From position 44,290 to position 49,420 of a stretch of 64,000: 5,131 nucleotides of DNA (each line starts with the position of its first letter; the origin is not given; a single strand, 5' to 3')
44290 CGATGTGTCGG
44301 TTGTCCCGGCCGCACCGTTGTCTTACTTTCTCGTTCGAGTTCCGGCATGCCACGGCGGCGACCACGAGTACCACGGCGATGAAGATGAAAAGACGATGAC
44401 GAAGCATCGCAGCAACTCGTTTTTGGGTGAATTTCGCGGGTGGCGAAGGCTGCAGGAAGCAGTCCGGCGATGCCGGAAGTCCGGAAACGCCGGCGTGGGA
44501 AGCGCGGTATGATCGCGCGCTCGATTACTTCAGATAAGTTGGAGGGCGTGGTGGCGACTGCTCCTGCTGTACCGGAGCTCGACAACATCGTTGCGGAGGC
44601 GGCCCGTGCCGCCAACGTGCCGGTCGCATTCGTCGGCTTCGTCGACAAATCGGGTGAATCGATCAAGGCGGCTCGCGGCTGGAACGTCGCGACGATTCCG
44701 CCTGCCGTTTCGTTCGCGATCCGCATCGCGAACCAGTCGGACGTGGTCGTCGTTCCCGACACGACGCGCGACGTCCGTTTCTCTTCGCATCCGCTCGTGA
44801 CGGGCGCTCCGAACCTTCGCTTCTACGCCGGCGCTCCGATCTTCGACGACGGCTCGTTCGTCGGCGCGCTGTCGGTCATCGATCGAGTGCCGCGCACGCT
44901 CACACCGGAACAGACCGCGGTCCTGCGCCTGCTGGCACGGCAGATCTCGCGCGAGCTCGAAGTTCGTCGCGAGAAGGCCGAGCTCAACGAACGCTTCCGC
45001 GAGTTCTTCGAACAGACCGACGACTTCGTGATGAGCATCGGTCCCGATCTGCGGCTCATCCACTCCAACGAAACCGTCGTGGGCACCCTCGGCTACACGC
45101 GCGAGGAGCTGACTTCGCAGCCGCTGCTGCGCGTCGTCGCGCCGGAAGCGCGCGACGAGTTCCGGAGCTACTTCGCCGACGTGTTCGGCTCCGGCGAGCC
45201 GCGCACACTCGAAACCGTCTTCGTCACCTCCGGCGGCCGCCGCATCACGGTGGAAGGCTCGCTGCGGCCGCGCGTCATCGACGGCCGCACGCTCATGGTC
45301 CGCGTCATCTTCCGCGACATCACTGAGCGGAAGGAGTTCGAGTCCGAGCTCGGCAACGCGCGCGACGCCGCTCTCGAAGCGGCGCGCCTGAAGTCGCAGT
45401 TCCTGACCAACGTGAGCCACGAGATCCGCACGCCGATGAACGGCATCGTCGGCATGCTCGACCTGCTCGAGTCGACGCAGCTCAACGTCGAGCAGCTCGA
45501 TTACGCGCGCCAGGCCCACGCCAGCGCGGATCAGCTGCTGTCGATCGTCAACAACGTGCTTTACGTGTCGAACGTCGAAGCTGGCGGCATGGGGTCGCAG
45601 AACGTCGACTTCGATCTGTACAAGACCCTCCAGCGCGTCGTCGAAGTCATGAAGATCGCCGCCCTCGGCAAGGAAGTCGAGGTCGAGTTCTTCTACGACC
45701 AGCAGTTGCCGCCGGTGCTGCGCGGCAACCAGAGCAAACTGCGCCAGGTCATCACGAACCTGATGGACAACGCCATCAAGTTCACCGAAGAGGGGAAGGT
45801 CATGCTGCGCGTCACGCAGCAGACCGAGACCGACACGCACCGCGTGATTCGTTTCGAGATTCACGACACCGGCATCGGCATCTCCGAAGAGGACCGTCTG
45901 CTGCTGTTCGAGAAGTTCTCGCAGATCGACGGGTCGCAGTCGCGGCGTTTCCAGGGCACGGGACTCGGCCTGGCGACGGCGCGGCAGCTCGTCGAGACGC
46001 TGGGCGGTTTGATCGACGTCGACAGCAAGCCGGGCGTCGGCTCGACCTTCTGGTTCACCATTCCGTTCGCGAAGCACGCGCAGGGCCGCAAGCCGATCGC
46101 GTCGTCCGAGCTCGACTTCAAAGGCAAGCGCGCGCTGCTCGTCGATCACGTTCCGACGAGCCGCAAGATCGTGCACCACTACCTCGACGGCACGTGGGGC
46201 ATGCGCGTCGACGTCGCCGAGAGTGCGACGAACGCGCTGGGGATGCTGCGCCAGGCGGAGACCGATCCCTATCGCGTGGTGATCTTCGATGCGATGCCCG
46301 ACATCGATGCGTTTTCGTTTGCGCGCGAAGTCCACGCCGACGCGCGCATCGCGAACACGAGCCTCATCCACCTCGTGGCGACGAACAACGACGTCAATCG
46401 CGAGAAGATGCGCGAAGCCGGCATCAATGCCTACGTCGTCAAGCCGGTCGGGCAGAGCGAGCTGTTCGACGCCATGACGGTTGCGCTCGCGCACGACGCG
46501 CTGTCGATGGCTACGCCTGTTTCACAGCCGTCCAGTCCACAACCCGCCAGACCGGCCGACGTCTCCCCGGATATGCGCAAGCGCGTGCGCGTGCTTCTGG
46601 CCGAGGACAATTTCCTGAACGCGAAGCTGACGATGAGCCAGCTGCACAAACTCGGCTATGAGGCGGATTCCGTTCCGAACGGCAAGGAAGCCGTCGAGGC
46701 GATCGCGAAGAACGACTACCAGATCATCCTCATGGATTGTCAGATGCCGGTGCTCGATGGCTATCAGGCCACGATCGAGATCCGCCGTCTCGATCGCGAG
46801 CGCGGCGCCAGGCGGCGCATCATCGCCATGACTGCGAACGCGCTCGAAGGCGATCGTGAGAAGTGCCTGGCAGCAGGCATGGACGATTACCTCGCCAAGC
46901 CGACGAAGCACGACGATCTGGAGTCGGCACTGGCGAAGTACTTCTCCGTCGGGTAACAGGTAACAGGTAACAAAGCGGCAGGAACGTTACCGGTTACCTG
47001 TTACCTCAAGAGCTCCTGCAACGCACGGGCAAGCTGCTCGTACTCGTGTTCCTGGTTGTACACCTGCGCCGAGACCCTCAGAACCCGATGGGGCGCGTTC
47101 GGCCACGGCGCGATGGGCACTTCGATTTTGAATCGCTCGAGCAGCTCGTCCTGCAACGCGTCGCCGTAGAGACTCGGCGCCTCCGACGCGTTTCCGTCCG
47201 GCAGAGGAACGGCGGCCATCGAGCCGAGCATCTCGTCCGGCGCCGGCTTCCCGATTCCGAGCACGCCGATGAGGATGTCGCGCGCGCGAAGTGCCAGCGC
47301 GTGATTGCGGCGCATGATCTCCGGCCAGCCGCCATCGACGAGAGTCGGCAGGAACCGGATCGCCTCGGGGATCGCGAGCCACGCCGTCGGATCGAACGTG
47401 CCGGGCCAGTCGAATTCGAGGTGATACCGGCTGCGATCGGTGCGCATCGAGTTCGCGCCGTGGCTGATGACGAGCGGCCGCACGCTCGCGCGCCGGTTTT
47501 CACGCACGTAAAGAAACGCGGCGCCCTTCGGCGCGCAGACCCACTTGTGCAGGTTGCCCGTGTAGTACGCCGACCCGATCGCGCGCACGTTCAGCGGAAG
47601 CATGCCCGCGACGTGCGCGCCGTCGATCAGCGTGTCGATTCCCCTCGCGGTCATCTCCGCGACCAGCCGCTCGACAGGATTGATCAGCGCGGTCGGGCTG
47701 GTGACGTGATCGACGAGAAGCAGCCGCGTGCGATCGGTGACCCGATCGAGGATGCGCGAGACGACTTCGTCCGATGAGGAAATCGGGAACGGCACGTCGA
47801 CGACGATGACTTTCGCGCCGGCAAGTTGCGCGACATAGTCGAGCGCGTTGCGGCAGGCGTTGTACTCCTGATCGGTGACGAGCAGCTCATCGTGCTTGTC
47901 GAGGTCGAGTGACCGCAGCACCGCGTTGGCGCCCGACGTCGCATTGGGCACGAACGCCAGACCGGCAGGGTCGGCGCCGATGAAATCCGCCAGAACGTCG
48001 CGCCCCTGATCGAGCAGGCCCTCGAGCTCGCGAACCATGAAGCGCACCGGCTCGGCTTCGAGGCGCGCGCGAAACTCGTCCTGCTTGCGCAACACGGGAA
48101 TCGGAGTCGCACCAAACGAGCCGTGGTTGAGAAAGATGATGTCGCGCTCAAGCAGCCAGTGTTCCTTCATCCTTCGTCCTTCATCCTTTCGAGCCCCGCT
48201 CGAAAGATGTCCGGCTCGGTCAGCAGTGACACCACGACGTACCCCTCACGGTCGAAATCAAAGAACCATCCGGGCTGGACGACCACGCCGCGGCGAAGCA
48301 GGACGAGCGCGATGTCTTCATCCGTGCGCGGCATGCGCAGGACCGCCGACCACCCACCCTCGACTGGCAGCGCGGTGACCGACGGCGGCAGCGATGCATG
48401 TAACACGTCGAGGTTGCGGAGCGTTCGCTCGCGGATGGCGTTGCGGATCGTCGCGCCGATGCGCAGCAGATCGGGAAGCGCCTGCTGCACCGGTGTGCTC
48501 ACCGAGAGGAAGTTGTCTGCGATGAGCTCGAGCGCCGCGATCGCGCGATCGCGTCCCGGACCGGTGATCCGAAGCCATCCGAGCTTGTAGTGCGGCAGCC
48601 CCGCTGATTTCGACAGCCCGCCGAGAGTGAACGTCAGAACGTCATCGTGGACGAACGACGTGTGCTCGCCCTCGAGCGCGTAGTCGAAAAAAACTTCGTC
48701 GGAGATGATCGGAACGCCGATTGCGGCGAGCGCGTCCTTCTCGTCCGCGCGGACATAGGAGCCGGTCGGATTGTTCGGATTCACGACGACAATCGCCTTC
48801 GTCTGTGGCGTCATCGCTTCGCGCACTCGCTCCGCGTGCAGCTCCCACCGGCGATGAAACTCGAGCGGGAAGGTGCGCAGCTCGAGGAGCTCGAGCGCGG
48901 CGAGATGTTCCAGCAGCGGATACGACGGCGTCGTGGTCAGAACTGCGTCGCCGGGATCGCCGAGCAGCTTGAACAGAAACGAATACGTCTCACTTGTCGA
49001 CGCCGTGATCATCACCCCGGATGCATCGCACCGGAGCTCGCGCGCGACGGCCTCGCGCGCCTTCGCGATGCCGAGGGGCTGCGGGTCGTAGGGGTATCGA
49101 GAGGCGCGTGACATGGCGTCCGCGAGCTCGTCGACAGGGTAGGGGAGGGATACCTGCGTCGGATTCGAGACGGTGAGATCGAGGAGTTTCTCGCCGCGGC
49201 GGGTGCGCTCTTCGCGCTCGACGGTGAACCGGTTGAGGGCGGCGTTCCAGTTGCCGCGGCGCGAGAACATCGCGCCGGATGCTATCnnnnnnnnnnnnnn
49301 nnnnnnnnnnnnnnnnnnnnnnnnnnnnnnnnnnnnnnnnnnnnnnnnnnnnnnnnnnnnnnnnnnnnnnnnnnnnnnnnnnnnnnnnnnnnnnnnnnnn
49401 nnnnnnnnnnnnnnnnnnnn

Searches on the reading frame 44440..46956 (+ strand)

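Call 62: search_protein_families(library=pfam, max_evalue=0.000001, proteins=[window:44440-46956:+])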
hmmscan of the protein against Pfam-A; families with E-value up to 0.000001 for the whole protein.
window:44440-46956:+ (838 aa): 8 families
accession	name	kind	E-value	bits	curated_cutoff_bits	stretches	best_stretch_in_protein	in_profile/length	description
PF00072.30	Response_reg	-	3.3e-36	124.3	30.2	2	718-831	1-110/111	Response regulator receiver domain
PF02518.31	HATPase_c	-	1.8e-29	102.8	26.4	1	429-544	1-110/111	Histidine kinase-, DNA gyrase B-, and HSP90-like ATPase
PF00512.31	HisKA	-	6.1e-18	65.1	26.9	1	318-382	2-66/66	His Kinase A (phospho-acceptor) domain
PF01590.32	GAF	-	7.3e-15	56.1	22.4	1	47-173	6-133/133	GAF domain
PF08448.16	PAS_4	-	2.9e-10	40.8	23.1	1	190-299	1-110/110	PAS fold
PF13426.13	PAS_9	-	6.6e-10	39.6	27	1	196-296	3-103/103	PAS domain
PF13185.12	GAF_2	-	8.6e-08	32.9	28.6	1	47-171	8-133/136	GAF domain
PF00989.32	PAS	-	9.1e-07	29.3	22.6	0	184-294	1-113/113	PAS fold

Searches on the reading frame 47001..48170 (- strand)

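Call 62: search_protein_families(library=pfam, max_evalue=0.000001, proteins=[window:47001-48170:-])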
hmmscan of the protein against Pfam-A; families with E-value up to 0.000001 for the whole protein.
window:47001-48170:- (389 aa): 1 family
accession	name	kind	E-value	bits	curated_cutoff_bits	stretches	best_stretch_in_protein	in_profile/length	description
PF00266.25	Aminotran_5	-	8e-25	88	21.5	1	22-328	11-321/371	Aminotransferase class-V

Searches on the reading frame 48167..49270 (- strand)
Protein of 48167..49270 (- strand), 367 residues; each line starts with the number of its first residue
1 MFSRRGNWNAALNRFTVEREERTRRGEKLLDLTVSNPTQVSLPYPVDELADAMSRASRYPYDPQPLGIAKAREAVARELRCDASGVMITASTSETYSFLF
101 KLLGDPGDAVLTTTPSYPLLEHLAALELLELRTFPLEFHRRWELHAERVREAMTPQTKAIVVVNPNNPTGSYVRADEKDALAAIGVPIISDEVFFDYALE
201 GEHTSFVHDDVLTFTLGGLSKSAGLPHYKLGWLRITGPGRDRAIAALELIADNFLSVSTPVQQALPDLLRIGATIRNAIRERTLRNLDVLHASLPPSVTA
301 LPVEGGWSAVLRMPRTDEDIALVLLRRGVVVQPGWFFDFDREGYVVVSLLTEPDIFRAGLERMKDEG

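Call 62: search_protein_families(library=pfam, max_evalue=0.000001, proteins=[window:48167-49270:-])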
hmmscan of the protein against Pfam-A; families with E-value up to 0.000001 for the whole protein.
window:48167-49270:- (367 aa): 1 family
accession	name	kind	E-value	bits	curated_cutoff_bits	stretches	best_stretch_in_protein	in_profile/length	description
PF00155.27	Aminotran_1_2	-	8.5e-29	101.3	19.7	1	29-342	3-339/361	Aminotransferase class I and II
